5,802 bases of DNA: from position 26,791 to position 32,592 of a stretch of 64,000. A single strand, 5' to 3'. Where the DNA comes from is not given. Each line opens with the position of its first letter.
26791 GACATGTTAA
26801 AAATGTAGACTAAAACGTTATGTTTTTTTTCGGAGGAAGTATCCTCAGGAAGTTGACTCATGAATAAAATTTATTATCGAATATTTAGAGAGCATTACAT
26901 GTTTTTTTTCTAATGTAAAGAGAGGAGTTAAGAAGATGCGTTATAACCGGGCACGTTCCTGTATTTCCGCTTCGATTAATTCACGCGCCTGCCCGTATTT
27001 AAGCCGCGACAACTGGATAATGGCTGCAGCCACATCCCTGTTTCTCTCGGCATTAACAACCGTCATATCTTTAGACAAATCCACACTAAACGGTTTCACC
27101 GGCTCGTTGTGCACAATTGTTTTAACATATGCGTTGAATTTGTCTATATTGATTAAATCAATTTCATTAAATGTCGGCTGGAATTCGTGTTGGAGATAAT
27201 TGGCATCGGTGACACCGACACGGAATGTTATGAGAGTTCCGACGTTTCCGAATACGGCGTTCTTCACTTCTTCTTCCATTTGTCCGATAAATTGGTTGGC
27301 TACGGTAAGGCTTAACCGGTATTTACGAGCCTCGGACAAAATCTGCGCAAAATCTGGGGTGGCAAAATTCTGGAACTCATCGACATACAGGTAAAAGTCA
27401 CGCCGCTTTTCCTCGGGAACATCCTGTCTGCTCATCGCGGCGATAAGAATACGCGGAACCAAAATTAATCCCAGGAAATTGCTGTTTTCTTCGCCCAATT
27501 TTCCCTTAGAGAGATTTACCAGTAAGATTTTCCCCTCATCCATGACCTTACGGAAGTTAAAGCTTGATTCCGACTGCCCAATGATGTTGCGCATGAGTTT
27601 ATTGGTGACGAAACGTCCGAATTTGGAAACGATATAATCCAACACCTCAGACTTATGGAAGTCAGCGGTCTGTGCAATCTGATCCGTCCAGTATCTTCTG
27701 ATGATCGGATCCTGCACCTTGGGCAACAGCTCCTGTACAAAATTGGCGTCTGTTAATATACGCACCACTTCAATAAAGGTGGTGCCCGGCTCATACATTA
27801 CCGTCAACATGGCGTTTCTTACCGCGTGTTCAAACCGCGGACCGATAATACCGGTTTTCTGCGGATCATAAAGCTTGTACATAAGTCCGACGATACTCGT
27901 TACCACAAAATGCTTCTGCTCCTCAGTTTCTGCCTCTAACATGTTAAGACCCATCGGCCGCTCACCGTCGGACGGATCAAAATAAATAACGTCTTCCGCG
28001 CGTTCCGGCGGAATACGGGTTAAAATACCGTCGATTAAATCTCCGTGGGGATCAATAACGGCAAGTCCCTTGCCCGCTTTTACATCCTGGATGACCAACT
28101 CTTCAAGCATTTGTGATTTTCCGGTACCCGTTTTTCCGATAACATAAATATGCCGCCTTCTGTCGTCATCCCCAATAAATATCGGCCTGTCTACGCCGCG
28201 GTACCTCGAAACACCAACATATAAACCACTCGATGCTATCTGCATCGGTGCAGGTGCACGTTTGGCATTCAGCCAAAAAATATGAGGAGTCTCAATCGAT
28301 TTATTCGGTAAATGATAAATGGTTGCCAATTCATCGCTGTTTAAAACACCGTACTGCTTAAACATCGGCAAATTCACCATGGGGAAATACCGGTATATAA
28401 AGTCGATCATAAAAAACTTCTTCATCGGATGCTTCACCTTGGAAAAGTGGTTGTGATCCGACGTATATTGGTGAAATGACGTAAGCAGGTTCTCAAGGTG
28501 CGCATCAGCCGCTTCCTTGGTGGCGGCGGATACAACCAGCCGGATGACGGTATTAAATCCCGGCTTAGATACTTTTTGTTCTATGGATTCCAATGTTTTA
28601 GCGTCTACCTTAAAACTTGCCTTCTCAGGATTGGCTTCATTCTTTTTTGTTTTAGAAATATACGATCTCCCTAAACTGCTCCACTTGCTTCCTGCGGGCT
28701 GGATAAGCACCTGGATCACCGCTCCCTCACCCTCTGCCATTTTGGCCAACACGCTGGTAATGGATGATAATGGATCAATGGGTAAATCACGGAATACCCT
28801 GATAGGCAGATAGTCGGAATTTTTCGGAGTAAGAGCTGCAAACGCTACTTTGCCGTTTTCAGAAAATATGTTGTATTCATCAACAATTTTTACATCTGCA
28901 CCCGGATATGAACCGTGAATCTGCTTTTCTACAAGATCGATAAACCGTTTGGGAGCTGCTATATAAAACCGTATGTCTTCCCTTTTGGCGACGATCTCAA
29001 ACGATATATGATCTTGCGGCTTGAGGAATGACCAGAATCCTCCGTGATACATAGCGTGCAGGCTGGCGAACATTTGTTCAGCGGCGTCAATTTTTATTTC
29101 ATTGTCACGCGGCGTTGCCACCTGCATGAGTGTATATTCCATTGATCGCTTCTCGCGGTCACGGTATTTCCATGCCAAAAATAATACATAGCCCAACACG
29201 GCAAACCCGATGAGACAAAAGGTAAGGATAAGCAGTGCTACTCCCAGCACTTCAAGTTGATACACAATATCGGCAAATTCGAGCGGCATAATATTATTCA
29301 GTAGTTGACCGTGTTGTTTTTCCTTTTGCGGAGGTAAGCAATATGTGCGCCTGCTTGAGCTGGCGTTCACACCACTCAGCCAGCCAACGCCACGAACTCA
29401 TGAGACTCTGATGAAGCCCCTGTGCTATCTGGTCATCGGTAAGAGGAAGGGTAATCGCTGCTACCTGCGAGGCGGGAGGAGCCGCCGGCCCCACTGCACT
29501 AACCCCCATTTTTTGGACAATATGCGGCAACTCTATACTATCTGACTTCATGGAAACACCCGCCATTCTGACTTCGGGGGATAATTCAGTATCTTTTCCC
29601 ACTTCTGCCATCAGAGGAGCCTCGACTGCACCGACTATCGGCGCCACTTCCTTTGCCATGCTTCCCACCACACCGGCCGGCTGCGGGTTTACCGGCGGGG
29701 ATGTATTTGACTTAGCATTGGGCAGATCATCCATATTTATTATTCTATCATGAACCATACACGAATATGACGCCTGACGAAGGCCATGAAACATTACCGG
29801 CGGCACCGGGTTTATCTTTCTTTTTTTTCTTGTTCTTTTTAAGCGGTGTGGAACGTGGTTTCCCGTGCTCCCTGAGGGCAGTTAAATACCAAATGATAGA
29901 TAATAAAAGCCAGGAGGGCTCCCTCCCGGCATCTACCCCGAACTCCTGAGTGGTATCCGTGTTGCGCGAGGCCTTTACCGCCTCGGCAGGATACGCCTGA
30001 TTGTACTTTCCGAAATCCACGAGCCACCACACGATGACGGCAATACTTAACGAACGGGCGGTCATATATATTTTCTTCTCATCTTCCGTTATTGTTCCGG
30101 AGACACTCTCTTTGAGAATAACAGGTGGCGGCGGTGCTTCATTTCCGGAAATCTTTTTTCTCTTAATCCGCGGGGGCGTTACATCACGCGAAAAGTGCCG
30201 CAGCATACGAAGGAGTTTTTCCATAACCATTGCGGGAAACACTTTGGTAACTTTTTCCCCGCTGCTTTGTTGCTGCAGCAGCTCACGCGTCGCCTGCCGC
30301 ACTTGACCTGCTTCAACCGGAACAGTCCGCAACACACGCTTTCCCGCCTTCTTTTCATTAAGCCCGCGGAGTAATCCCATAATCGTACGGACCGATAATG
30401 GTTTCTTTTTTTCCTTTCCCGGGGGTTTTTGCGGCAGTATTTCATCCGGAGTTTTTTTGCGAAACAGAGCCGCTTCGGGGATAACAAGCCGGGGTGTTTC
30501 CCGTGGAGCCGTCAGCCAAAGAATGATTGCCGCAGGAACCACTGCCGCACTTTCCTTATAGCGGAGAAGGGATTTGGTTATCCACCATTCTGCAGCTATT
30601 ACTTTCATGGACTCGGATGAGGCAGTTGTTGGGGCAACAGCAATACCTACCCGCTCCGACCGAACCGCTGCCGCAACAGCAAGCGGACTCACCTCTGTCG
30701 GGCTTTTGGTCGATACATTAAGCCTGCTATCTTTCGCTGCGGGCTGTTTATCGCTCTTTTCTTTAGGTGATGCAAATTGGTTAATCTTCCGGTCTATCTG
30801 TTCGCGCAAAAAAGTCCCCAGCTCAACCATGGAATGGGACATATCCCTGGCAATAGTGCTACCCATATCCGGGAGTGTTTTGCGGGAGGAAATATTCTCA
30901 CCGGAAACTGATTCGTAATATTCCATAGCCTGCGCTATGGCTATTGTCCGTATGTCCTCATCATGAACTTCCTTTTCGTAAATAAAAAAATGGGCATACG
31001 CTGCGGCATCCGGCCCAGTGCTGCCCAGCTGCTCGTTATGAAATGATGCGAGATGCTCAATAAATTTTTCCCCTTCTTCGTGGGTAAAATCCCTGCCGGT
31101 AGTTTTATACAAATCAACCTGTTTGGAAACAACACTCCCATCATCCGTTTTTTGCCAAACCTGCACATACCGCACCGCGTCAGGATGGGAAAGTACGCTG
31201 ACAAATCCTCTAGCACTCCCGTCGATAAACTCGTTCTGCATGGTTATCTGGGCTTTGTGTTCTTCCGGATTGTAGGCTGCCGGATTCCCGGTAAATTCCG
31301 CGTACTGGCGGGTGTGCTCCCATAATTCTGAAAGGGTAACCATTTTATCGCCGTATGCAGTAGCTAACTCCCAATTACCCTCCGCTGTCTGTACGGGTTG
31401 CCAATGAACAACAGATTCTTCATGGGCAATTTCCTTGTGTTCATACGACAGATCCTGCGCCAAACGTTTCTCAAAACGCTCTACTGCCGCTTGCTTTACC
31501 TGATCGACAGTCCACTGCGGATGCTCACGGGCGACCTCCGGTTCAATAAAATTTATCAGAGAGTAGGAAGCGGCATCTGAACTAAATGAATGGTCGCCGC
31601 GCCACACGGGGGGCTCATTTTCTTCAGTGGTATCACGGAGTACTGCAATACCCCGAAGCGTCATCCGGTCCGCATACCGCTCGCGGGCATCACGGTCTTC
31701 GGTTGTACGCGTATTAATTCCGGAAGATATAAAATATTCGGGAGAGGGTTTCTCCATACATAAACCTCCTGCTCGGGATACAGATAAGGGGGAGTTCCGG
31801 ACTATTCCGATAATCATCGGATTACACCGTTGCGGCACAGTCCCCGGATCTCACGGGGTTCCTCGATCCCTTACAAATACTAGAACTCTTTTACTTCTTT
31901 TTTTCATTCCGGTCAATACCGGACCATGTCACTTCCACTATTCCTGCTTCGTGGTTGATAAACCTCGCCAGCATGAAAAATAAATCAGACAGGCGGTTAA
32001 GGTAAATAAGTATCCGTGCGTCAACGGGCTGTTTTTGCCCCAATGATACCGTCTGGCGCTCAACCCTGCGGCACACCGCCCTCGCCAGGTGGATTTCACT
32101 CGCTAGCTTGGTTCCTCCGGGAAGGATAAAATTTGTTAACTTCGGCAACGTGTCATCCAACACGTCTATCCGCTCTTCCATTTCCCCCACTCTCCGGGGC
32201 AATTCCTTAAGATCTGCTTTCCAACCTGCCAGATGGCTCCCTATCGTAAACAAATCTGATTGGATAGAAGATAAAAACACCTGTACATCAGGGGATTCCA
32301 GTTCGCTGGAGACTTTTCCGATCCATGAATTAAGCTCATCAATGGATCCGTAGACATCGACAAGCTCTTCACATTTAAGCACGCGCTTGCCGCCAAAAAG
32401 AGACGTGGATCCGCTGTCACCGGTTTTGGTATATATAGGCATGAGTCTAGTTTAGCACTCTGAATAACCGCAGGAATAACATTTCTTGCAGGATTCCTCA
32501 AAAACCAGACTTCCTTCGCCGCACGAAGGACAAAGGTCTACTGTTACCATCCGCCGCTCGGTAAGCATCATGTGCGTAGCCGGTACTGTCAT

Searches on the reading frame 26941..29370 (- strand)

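Call 10: search_protein_families(library=pfam, proteins=[window:26941-29370:-], max_evalue=0.001)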
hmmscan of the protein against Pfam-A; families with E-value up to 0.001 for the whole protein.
window:26941-29370:- (809 aa): 4 families
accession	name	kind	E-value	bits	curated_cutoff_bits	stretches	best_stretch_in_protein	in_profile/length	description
PF10412.15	TrwB_AAD_bind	-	3.4e-07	29.9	20.5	1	404-448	14-58/387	Type IV secretion-system coupling protein DNA-binding domain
PF02534.20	T4SS-DNA_transf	-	3.2e-06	26.7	20.1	0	568-701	218-347/468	Type IV secretory system Conjugative DNA transfer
PF12696.13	TraG-D_C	-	7.5e-06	26.3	22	1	660-724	3-70/126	TraM recognition site of TraD and TraG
PF01935.23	DUF87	-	9.9e-06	26.2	23.2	1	405-481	23-93/220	Helicase HerA, central domain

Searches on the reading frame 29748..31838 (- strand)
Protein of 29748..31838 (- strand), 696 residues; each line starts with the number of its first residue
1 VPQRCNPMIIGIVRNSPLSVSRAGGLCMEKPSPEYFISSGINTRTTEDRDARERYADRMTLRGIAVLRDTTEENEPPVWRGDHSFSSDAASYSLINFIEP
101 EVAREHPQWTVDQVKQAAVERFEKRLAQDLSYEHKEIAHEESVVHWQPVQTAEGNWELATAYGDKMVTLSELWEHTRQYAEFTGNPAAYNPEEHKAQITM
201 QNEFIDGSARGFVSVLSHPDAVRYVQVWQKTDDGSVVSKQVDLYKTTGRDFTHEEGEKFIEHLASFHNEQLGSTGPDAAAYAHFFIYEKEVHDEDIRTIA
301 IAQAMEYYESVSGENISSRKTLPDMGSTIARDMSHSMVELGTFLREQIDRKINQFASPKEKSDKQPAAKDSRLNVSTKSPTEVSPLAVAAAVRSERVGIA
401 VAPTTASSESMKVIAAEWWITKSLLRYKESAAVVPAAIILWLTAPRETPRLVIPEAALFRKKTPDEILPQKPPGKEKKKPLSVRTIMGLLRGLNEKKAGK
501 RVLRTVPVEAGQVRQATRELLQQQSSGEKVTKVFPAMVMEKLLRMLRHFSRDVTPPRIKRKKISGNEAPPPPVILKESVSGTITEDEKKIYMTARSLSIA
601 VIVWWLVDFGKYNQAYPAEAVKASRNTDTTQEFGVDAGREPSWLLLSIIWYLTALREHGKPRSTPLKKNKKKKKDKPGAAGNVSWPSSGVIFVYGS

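Call 9: find_encoding_contigs(protein=window:29748-31838:-, flank=10000, max_places=2)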
Protein window:29748-31838:- (696 aa): no gene with exactly this product is on record in the collection.

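Call 10: search_protein_families(library=pfam, proteins=[window:29748-31838:-], max_evalue=0.001)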
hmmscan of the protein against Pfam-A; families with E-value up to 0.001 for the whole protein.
window:29748-31838:- (696 aa): 0 families

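Call 58: search_protein_families(library=ncbifam, proteins=[window:29748-31838:-], max_evalue=0.01)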
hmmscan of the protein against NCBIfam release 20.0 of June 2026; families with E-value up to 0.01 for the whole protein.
window:29748-31838:- (696 aa): 0 families

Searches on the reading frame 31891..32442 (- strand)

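Call 10: search_protein_families(library=pfam, proteins=[window:31891-32442:-], max_evalue=0.001)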
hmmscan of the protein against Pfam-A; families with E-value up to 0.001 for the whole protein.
window:31891-32442:- (183 aa): 1 family
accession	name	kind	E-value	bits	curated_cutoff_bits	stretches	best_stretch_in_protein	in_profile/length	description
PF01923.23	Cob_adeno_trans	-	2.7e-53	181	24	1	3-161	1-170/171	Cobalamin adenosyltransferase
